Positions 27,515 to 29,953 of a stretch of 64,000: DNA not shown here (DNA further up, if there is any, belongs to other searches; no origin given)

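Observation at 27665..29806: FimX-like degenerate REC-PAS-GGDEF-EAL protein, probably a c-di-GMP receptor rather than an enzyme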

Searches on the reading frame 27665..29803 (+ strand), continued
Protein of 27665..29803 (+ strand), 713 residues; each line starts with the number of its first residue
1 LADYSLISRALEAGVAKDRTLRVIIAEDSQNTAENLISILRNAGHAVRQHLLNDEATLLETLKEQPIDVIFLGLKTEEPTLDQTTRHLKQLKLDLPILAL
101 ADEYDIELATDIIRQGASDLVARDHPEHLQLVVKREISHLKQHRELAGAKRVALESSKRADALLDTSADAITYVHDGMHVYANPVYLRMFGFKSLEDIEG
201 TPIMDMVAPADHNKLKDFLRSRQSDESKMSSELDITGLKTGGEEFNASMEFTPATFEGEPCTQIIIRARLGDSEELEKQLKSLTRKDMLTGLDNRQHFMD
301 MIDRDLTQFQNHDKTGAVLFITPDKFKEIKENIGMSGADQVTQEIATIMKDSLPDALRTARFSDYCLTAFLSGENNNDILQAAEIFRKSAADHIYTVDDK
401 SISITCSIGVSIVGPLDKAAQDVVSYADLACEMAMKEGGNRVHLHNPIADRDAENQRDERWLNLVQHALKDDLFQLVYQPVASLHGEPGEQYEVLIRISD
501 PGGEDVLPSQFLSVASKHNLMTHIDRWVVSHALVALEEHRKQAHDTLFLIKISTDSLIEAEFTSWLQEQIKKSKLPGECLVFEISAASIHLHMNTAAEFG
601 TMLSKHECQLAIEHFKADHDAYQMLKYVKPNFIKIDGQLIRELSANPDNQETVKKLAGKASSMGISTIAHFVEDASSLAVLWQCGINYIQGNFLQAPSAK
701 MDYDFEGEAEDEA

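Call 12: find_related_loci(query=window:27665-29803:+, collection=genome_contigs, flank=10000)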
Query window:27665-29803:+ (713 aa) in genome_contigs; peptide patterns used: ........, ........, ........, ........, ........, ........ (x = any residue, [..] = any of these).
101 stretches matched a pattern; 47 encode a relative of the query (tblastn E <= 1e-3); 47 distinct loci.
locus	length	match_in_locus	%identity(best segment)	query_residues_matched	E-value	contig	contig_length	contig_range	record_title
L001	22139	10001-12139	78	1-713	0e+0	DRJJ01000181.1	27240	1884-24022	MAG TPA_asm: Gammaproteobacteria bacterium isolate HyVt-414 HyVt-414_k95_31882, whole genome shotgun sequence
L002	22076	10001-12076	46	15-709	0e+0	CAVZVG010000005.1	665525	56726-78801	MAG: uncultured Gammaproteobacteria bacterium isolate MFD02416.bin.1.7 genome assembly, contig: contig_35673, whole geno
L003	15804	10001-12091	46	12-710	0e+0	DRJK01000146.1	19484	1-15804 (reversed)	MAG TPA_asm: Gammaproteobacteria bacterium isolate HyVt-415 HyVt-415_k95_63583, whole genome shotgun sequence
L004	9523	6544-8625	45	13-709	0e+0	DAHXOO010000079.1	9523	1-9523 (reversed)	MAG TPA_asm: Proteobacteria bacterium isolate clean1811 NODE_79_length_9523_cov_3.547957, whole genome shotgun sequence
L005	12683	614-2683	45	21-712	0e+0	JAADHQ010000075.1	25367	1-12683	MAG: Gammaproteobacteria bacterium isolate M_MetaBat.2 contig-127_2532, whole genome shotgun sequence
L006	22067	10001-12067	44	18-708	0e+0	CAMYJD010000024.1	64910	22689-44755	MAG: uncultured Gammaproteobacteria bacterium isolate ES_Gamma_035 genome assembly, contig: scaffold_625, whole genome s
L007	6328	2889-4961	44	17-708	0e+0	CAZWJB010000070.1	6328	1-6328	MAG TPA_asm: uncultured Thiohalobacter sp. isolate binchicken_co132_75 genome assembly, contig: NODE_6720_length_6328_co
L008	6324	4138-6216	44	12-705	0e+0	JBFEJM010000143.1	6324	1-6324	MAG: Gammaproteobacteria bacterium isolate Mix_mud01.2020.11.48 k141_123465_length_6324_cov_9.0000, whole genome shotgun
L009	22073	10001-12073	43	17-708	0e+0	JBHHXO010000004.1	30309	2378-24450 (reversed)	MAG: Thiogranum sp. isolate D_1_bin.43 NODE_310_length_30309_cov_5.317743, whole genome shotgun sequence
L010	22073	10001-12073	42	15-708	0e+0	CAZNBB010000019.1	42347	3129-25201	MAG TPA_asm: uncultured Gammaproteobacteria bacterium isolate binchicken_co129_755 genome assembly, contig: NODE_2219_le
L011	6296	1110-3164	43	19-705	0e+0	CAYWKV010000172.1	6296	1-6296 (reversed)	MAG TPA_asm: uncultured Gammaproteobacteria bacterium isolate SRP144015_co1_99 genome assembly, contig: NODE_5254_length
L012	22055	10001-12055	43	19-705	0e+0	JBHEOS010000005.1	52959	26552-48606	MAG: Gammaproteobacteria bacterium isolate S6_bin.42.strict S6_NODE_5, whole genome shotgun sequence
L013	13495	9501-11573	42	17-708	0e+0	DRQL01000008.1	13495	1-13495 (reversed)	MAG TPA_asm: Gammaproteobacteria bacterium isolate HyVt-581 HyVt-581_k145_1048692, whole genome shotgun sequence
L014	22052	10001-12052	44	18-703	0e+0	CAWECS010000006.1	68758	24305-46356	MAG: uncultured Gammaproteobacteria bacterium isolate MFD03551.bin.2.28 genome assembly, contig: contig_20481, whole gen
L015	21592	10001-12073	42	17-708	0e+0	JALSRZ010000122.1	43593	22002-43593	MAG: Thiohalobacter sp. isolate 356-308_metabat2_scaf2bin.017 356-308_scaffold_447_c1, whole genome shotgun sequence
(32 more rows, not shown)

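Call 18: find_encoding_contigs(protein=P0001, flank=10000, max_places=3)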
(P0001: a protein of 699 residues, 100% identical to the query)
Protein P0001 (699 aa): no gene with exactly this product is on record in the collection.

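Call 64: predict_structure(alignment_id=A1)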
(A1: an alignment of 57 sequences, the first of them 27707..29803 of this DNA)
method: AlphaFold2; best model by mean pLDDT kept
length: 699 residues; sequences in the alignment: 57
mean_pLDDT: 84.1   pTM: 0.47
mean pLDDT of the five models: 84.1, 77.2, 75.5, 74.8, 72.5
residues with pLDDT >= 90: 288; 70-90: 336; 50-70: 50; < 50: 25
segments of 3 or more residues with pLDDT < 50: 1-3, 260-266, 694-699
pLDDT, mean of each block of 10 residues (from residue 1): 69 90 91 90 89 91 90 91 94 93 93 92 88 72 52 65 63 81 74 86 75 63 85 82 72 65 50 82 83 78 92 80 83 91 87 89 89 91 81 91 78 88 89 69 84 91 93 87 84 84 92 97 91 95 93 94 96 92 95 95 85 93 81 87 92 86 83 86 89 50
secondary structure, 60 per line:
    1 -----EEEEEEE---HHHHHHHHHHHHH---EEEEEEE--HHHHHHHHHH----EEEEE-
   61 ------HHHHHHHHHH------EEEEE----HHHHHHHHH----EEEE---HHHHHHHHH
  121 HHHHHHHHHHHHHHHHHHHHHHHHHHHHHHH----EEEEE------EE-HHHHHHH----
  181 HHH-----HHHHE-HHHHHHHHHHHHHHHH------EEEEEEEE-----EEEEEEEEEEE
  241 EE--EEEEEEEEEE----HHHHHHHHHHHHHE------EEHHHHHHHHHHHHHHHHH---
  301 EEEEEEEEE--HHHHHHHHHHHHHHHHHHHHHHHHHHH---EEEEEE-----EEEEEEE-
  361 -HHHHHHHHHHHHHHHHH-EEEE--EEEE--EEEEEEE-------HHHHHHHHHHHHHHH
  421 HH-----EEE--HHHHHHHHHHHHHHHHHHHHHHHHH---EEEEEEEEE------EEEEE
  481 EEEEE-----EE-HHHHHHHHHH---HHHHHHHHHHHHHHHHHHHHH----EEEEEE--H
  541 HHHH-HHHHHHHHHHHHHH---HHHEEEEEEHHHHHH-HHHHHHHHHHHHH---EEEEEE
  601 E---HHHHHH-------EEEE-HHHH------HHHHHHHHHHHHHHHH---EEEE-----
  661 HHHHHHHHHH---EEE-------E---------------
elements in order (helices of 4 or more, strands of 3 or more residues): E6-12 H16-28 E32-38 H41-50 E55-59 H67-76 E83-87 H92-100 E105-108 H112-151 E156-160 H170-176 H189-192 H195-210 E217-224 E230-242 E245-254 H259-271 H281-297 E301-309 H312-338 E342-347 E353-359 H362-378 E380-383 E386-389 E392-398 H406-422 E428-430 H433-457 E461-469 E476-485 H494-503 H507-527 E532-537 H540-544 H546-559 E566-571 H572-577 H579-591 E595-601 H605-610 E618-621 H623-626 H633-648 E652-655 H661-670 E674-676

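Call 66: fold_search(model_id=the predicted structure, library=pdb)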
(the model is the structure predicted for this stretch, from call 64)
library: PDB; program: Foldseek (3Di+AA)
matches with E <= 10: 1948; with E <= 0.001: 608
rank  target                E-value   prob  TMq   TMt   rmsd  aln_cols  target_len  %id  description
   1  5xgb                  1.1e-43  1.00  0.39  0.46  12.5       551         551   24  Crystal structure of the PAS-GGDEF-EAL domain of PA0861 from Pseudomonas aeruginosa (released 2017-12-20)
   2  5xgd                  1.7e-43  1.00  0.39  0.47  12.3       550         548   23  Crystal structure of the PAS-GGDEF-EAL domain of PA0861 from Pseudomonas aeruginosa in complex with GTP (released 2017-12-20)
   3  5xge                  7.8e-43  1.00  0.39  0.47  12.2       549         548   24  Crystal structure of the PAS-GGDEF-EAL domain of PA0861 from Pseudomonas aeruginosa in complex with cyclic di-GMP (released 2017-12-20)
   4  9cmf_A                5.5e-35  1.00  0.35  0.31  35.6       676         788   16  Substrate bound DosP (released 2024-11-20)
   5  5m3c_B                1.8e-33  1.00  0.34  0.55  20.0       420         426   25  Structure of the hybrid domain (GGDEF-EAL) of PA0575 from Pseudomonas aeruginosa PAO1 at 2.8 Ang. with GTP and Ca2+ bo (released 2017-12-20)
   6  9bkv_B                1.0e-32  1.00  0.33  0.30  32.6       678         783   17  DosP R97A bent form (released 2024-11-20)
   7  9ce0_B                8.4e-32  1.00  0.34  0.31  32.4       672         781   18  DosP Apo Bent form (released 2024-11-20)
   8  9bkv_A                8.4e-32  1.00  0.34  0.31  35.3       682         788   17  DosP R97A bent form (released 2024-11-20)
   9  4rnh                  6.5e-31  1.00  0.34  0.56  18.4       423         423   21  PaMorA tandem diguanylate cyclase - phosphodiesterase, c-di-GMP complex (released 2014-11-19)
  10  9bgv_A                1.0e-30  1.00  0.34  0.30  35.8       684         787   17  DosP R97A straight form (released 2024-11-20)
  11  5m3c_A                4.8e-30  1.00  0.35  0.56  17.5       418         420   26  Structure of the hybrid domain (GGDEF-EAL) of PA0575 from Pseudomonas aeruginosa PAO1 at 2.8 Ang. with GTP and Ca2+ bo (released 2017-12-20)
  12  9cdr_A                1.9e-29  1.00  0.34  0.30  34.4       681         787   17  DosP Apo straight form (released 2024-11-20)
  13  4rnf                  2.3e-29  1.00  0.35  0.57  17.9       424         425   21  PaMorA tandem diguanylate cyclase - mutant phosphodiesterase, apo form (released 2014-11-19)
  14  3hv9                  6.3e-26  1.00  0.35  0.90   4.9       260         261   39  Crystal structure of FimX EAL domain from Pseudomonas aeruginosa (released 2009-08-18)
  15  4fok                  1.2e-25  1.00  0.36  0.91   2.4       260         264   33  1.8 A Crystal structure of the FimX EAL domain in complex with c-diGMP (released 2013-03-27)
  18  4j40_A                4.4e-25  1.00  0.34  0.93   1.5       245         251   40  Crystal structure of the dual-domain GGDEF-EAL module of FimX from Pseudomonas aeruginosa (released 2013-02-20)
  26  7lkq_A                6.3e-24  1.00  0.35  0.93   1.9       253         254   34  The PilZ(delta107-117)-FimX(GGDEF-EAL) complex from Xanthomonas citri (released 2021-08-11)
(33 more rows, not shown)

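Call 70: list_cluster_members(proteins=[P0001, P0241])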
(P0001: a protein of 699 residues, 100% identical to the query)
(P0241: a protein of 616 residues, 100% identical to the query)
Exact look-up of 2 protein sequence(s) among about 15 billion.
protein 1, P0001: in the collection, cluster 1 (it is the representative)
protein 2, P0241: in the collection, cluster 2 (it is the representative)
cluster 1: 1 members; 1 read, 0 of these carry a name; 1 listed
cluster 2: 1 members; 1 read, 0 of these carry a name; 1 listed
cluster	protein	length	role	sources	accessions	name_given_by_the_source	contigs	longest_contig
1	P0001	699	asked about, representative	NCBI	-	-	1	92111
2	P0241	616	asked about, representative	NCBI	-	-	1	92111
